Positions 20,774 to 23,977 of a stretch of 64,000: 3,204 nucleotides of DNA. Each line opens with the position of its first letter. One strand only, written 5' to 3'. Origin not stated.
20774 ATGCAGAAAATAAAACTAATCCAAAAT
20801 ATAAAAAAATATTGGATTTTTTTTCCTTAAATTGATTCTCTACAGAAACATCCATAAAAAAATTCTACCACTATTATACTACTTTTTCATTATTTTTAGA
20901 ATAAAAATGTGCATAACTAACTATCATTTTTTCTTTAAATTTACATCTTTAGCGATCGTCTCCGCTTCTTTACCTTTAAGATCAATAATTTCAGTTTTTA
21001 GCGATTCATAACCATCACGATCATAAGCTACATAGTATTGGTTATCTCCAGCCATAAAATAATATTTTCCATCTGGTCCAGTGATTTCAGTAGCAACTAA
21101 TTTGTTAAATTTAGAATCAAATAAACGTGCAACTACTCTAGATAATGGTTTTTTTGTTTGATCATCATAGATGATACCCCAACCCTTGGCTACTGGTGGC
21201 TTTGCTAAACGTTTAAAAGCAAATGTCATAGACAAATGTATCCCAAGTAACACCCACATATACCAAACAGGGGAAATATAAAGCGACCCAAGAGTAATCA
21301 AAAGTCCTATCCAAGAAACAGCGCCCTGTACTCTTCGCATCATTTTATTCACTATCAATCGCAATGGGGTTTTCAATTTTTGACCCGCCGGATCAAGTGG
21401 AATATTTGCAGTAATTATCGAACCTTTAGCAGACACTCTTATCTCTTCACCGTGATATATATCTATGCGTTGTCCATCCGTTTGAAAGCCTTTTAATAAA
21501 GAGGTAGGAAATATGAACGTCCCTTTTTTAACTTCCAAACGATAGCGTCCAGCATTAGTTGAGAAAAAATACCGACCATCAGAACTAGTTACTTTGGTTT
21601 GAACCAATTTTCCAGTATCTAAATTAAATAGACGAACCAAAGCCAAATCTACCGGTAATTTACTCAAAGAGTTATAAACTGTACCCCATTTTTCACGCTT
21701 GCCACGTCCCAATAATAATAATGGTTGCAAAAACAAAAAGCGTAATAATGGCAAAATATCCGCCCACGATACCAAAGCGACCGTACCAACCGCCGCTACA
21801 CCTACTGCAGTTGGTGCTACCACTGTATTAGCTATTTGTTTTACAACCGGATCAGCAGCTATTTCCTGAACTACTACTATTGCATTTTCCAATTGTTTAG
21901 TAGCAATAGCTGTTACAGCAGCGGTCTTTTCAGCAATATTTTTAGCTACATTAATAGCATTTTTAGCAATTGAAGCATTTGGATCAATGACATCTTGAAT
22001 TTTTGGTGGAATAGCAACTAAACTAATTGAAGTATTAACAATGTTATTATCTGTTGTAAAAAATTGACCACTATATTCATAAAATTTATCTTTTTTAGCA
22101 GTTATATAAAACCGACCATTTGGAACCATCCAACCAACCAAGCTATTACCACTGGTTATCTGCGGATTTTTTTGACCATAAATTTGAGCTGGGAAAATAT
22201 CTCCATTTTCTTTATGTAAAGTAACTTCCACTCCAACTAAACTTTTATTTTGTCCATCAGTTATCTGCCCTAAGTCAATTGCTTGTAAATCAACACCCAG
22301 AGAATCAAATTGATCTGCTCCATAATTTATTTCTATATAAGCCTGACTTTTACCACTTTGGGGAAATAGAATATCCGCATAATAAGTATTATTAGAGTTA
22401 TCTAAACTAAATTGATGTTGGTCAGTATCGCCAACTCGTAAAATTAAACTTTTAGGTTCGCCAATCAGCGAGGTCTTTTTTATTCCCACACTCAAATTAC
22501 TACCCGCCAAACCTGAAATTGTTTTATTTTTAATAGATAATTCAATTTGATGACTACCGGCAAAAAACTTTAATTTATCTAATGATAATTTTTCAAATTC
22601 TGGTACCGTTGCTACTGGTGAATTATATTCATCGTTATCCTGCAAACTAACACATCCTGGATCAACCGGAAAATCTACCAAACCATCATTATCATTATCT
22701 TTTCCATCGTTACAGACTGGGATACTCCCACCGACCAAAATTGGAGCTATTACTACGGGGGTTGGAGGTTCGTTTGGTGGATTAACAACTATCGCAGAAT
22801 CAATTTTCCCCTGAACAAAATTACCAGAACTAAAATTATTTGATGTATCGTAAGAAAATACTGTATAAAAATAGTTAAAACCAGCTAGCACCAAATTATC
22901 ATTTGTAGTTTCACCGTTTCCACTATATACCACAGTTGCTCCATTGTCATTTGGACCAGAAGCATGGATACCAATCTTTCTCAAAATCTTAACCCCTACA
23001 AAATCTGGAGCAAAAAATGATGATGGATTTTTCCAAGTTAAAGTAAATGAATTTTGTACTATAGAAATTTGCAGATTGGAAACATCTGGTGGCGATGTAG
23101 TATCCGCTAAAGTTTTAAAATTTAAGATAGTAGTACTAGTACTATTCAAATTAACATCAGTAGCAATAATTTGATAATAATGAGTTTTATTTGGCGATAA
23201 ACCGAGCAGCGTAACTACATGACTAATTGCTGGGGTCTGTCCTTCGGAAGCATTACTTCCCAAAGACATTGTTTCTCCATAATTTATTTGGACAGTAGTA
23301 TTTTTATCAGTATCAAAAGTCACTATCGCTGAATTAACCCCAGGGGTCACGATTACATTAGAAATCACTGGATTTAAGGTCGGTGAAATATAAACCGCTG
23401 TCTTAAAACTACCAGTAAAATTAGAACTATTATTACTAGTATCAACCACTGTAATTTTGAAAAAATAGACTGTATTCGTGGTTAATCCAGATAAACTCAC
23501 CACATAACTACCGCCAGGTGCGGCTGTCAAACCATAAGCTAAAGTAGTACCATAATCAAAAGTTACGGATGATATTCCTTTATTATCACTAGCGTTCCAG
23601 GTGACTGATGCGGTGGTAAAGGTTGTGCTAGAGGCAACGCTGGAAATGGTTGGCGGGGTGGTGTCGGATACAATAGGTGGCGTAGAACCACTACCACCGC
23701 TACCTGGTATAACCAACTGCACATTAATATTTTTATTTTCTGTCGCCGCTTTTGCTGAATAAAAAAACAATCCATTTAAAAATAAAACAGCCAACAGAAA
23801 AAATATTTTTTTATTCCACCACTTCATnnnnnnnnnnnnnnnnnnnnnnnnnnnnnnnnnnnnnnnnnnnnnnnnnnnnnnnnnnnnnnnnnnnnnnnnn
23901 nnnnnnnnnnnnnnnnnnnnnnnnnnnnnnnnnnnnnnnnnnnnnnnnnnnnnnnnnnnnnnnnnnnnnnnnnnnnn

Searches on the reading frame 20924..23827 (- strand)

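Call 59: search_protein_families(library=pfam, proteins=[window:20924-23827:-], max_evalue=0.01)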
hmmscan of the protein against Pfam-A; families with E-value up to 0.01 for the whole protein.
window:20924-23827:- (967 aa): 5 families
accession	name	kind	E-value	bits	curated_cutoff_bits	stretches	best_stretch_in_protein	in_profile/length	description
PF13620.12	CarboxypepD_reg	-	8.9e-11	42.4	32.3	1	715-769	4-57/82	Carboxypeptidase regulatory-like domain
PF17210.9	SdrD_B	-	0.00011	22.8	29.7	0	730-777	28-75/112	SdrD B-like domain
PF16656.11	Pur_ac_phosph_N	-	0.0003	21.7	30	1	165-239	13-93/93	Purple acid Phosphatase, N-terminal domain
PF16655.11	PhoD_N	-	0.003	18.5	30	0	71-143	26-90/90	PhoD-like phosphatase, N-terminal domain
PF17802.7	SpaA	-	0.0056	17.2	23.1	0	888-933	9-56/91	Prealbumin-like fold domain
